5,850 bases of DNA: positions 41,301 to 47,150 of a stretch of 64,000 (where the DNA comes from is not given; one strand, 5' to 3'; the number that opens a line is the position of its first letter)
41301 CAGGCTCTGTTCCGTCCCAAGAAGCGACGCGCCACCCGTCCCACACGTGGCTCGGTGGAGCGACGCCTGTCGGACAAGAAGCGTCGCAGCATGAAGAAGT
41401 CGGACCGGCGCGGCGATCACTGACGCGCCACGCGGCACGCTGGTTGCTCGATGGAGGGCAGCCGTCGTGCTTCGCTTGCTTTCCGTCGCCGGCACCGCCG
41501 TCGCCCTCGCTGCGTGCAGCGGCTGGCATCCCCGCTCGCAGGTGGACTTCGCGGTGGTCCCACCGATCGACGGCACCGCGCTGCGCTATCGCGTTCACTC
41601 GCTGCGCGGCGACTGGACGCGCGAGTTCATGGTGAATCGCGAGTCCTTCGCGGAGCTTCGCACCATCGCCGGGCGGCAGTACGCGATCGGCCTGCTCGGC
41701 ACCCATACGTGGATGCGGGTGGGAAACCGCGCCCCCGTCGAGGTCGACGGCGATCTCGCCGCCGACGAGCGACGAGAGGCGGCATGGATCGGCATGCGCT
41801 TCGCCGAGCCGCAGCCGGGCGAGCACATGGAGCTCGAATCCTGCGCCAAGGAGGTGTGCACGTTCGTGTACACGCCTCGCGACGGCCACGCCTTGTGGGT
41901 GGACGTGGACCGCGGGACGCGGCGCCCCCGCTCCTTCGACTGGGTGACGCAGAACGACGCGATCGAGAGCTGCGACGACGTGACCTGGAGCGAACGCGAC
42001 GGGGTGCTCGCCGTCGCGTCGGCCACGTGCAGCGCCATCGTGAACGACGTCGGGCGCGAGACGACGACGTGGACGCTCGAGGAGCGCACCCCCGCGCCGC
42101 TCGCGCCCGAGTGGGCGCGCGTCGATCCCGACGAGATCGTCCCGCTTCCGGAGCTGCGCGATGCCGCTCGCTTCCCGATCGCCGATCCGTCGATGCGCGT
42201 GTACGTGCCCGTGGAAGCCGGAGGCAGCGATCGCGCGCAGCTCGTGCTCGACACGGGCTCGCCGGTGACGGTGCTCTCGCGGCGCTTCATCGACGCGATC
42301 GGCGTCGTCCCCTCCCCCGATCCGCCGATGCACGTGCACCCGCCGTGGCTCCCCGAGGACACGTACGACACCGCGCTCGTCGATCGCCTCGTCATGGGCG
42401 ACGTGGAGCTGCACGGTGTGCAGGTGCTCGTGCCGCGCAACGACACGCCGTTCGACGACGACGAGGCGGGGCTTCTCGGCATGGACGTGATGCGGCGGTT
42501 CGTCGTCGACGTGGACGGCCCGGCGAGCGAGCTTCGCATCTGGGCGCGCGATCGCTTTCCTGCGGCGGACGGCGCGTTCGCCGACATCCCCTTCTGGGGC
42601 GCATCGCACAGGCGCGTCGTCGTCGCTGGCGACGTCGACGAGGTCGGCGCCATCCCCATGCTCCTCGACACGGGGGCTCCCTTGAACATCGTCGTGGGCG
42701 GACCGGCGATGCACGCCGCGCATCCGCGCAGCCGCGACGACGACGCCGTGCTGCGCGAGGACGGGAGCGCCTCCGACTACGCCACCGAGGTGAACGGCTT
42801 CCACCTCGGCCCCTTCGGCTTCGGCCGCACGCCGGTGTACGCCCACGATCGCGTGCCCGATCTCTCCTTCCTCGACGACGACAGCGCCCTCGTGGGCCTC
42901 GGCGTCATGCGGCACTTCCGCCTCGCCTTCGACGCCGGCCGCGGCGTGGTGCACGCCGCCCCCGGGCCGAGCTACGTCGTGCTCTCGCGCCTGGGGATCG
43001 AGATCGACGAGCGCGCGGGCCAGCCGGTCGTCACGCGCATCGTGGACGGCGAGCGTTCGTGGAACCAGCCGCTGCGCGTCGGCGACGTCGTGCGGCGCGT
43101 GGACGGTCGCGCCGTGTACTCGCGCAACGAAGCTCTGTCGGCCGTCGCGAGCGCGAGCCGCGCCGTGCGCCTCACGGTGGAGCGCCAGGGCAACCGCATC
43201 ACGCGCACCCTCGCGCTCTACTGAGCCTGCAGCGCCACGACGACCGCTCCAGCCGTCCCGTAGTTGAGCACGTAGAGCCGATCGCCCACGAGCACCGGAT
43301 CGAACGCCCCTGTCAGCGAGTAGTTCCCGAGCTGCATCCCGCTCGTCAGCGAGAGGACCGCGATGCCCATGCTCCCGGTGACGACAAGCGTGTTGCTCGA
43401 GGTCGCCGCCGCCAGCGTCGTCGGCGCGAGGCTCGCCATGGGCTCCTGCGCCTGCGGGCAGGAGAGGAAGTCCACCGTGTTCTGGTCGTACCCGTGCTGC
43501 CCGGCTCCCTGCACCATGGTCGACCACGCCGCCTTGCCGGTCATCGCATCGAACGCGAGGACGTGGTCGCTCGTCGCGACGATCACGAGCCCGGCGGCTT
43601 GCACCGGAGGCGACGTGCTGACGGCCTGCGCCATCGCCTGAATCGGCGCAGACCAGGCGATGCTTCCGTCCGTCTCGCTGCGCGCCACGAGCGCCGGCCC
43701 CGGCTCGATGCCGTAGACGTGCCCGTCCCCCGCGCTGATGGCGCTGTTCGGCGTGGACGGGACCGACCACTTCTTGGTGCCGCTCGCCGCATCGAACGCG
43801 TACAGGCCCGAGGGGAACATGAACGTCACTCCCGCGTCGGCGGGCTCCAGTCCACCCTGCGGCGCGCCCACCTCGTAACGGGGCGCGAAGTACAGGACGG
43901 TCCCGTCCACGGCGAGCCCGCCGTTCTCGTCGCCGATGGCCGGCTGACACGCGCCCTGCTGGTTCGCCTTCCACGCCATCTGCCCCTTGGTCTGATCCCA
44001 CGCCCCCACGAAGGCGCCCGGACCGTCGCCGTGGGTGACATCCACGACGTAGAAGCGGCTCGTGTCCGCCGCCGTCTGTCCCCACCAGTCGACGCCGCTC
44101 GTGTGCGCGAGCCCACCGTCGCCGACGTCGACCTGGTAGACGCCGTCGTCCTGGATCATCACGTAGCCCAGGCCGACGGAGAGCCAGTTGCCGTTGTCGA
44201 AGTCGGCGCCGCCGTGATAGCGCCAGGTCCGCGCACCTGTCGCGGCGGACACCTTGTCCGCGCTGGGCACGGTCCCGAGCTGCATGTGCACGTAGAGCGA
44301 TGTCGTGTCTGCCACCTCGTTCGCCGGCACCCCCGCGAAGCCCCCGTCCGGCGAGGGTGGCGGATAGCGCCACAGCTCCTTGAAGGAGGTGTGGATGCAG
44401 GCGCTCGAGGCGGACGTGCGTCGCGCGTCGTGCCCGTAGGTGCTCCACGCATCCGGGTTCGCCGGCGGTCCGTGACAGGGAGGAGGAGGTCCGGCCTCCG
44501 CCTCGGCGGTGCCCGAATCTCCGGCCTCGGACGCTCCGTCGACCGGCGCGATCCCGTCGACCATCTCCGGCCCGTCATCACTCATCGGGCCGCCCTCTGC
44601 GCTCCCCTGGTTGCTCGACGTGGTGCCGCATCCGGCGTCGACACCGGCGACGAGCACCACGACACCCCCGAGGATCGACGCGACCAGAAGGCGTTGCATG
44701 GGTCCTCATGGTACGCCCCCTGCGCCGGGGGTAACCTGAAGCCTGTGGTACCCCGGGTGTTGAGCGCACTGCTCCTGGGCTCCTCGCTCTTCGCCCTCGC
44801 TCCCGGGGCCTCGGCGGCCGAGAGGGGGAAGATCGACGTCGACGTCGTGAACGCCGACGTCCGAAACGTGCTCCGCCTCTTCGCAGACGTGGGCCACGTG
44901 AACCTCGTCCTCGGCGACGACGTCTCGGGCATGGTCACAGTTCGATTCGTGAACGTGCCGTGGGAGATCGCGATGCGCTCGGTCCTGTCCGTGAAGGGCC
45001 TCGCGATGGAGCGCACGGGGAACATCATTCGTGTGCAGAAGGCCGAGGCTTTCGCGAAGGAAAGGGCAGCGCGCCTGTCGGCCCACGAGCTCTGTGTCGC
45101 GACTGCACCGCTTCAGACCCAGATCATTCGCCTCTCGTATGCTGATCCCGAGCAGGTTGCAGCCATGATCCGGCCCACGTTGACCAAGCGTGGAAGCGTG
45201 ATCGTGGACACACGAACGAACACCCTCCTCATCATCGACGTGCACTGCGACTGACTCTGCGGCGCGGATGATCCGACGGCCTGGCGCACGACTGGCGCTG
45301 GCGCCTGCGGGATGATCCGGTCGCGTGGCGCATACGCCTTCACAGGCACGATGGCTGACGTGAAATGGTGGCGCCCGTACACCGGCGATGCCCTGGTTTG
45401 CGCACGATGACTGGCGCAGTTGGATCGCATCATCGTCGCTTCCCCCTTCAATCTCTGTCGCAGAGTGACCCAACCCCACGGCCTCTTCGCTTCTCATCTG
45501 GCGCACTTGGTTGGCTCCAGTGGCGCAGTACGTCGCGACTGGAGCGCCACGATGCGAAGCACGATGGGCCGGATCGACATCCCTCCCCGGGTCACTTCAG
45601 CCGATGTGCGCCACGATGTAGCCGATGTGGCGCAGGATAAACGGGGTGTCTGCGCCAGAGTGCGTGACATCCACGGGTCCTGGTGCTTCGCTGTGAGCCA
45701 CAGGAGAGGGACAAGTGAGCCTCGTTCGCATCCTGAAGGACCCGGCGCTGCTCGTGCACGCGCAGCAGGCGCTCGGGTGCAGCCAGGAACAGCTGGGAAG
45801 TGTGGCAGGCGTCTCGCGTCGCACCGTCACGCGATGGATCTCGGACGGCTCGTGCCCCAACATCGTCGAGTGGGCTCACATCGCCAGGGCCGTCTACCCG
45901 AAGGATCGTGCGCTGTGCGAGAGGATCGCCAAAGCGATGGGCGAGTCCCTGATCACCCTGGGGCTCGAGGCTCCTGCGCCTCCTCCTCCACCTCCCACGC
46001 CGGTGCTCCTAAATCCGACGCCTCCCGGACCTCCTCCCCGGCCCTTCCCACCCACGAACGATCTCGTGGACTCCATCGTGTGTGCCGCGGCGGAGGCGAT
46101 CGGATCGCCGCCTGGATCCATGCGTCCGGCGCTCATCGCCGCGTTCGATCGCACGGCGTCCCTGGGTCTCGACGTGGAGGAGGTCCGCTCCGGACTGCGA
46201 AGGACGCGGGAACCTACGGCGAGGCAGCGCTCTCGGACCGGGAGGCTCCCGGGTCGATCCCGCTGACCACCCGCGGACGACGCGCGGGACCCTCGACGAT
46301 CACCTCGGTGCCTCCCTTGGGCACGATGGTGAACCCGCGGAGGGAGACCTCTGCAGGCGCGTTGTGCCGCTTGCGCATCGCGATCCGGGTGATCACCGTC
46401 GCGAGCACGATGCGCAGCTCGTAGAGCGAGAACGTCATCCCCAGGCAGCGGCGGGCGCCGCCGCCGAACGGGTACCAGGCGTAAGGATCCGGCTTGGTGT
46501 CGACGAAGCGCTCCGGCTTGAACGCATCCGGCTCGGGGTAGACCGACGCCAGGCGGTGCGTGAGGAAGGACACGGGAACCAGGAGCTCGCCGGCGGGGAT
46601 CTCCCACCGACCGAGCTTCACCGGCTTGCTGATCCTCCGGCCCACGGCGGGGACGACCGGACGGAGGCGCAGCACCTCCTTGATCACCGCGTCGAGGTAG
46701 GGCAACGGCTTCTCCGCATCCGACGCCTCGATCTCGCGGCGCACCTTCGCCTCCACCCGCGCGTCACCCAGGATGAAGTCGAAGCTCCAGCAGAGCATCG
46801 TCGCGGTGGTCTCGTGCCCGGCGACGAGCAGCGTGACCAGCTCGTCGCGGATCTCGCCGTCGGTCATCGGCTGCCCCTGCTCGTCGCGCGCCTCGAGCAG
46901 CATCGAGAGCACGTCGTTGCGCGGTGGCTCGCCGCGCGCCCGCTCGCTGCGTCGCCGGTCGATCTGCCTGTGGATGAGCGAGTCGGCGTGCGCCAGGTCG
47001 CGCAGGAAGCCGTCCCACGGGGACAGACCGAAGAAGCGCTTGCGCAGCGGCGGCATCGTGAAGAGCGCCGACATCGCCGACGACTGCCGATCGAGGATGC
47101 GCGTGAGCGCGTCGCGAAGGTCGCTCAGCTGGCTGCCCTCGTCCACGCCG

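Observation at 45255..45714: A 460-bp lower-GC non-coding island packed with TGGCGCA and CACGATG motifs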

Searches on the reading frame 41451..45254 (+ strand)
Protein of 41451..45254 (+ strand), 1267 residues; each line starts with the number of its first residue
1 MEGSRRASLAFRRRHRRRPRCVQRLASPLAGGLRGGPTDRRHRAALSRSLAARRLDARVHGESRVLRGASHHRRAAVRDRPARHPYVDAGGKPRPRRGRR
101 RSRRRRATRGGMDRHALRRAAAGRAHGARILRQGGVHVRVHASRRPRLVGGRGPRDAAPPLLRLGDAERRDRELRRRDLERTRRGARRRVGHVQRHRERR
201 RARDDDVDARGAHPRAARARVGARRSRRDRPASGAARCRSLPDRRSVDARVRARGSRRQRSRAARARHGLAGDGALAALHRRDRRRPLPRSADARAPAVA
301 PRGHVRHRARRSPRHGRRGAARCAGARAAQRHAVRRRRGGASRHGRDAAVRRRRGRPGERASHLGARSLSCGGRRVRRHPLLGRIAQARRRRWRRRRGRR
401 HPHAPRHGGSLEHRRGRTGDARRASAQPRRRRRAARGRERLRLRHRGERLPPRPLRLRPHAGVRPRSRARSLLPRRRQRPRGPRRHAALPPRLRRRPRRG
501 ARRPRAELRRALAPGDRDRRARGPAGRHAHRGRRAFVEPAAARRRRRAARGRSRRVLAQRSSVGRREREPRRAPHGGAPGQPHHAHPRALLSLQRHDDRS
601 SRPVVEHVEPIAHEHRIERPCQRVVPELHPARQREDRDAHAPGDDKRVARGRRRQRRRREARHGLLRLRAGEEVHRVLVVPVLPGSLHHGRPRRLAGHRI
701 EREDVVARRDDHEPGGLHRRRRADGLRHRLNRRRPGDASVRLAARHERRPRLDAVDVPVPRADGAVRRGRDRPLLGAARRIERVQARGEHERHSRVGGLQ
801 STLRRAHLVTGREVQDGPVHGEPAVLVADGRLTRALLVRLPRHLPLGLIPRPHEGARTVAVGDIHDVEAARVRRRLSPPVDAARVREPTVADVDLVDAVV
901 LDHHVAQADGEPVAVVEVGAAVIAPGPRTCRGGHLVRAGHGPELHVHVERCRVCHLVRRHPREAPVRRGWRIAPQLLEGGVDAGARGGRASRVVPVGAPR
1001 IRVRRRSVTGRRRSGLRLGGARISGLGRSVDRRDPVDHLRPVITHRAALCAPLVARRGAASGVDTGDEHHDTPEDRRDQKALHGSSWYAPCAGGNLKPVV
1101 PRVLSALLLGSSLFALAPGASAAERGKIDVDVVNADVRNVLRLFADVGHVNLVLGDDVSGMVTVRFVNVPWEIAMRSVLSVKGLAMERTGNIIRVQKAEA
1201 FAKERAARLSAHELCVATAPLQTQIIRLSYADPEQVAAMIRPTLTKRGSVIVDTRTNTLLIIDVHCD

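Call 7: search_protein_families(library=pfam, proteins=[window:41451-45254:+], max_evalue=0.01)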
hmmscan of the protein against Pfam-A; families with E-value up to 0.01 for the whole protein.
window:41451-45254:+ (1267 aa): 2 families
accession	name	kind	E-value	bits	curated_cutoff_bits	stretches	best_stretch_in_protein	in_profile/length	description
PF03958.22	Secretin_N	-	1.3e-08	35.3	28.2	1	1223-1263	1-48/69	Bacterial type II/III secretion system short domain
PF07660.19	STN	-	5.7e-06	26.5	28.4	1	1151-1197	2-51/52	Secretin and TonB N terminus short domain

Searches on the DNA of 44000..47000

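Call 5: search_rna_families(source=window, start=44000, end=47000, threshold=evalue, max_evalue=10)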
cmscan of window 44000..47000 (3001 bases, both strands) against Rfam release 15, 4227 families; matches with E-value up to 10: 2.
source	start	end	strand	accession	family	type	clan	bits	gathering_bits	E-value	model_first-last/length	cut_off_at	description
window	44835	44861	+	RF01836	weev_FSE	Cis-reg; frameshift_element;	-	26.8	40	0.26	1-27/27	no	ribosomal frameshift site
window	46289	46343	-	RF01015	mir-885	Gene; miRNA;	-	17.9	66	3.6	1-74/74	no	mir-885 microRNA precursor family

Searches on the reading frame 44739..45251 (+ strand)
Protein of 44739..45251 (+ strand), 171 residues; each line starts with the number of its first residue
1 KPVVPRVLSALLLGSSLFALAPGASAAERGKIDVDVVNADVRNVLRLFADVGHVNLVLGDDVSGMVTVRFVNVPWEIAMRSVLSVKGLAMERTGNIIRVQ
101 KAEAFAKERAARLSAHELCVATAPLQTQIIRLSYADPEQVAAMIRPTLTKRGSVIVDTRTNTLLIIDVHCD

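Call 66: search_protein_families(library=ncbifam, proteins=[window:44739-45251:+], max_evalue=0.01)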
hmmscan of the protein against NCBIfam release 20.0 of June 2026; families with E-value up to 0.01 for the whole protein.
window:44739-45251:+ (171 aa): 4 families
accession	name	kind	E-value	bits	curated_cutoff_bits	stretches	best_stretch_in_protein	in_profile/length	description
TIGR02515.1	IV_pilus_PilQ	subfamily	4e-33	115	284.35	1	31-168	3-151/428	type IV pilus secretin PilQ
NF007851.2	PRK10560.1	exception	2.8e-26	92.3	598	1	16-168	8-160/412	DNA uptake porin HofQ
NF010083.0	PRK13568.1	equivalog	4.5e-24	85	554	1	25-168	21-168/419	DNA uptake porin HofQ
TIGR02517.1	type_II_gspD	equivalog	8.2e-14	51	351.35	1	35-168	2-140/600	type II secretion system secretin GspD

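Call 67: search_protein_families(library=padloc, proteins=[window:44739-45251:+], max_evalue=0.01)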
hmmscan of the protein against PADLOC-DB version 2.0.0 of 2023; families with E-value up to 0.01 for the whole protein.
window:44739-45251:+ (171 aa): 0 families
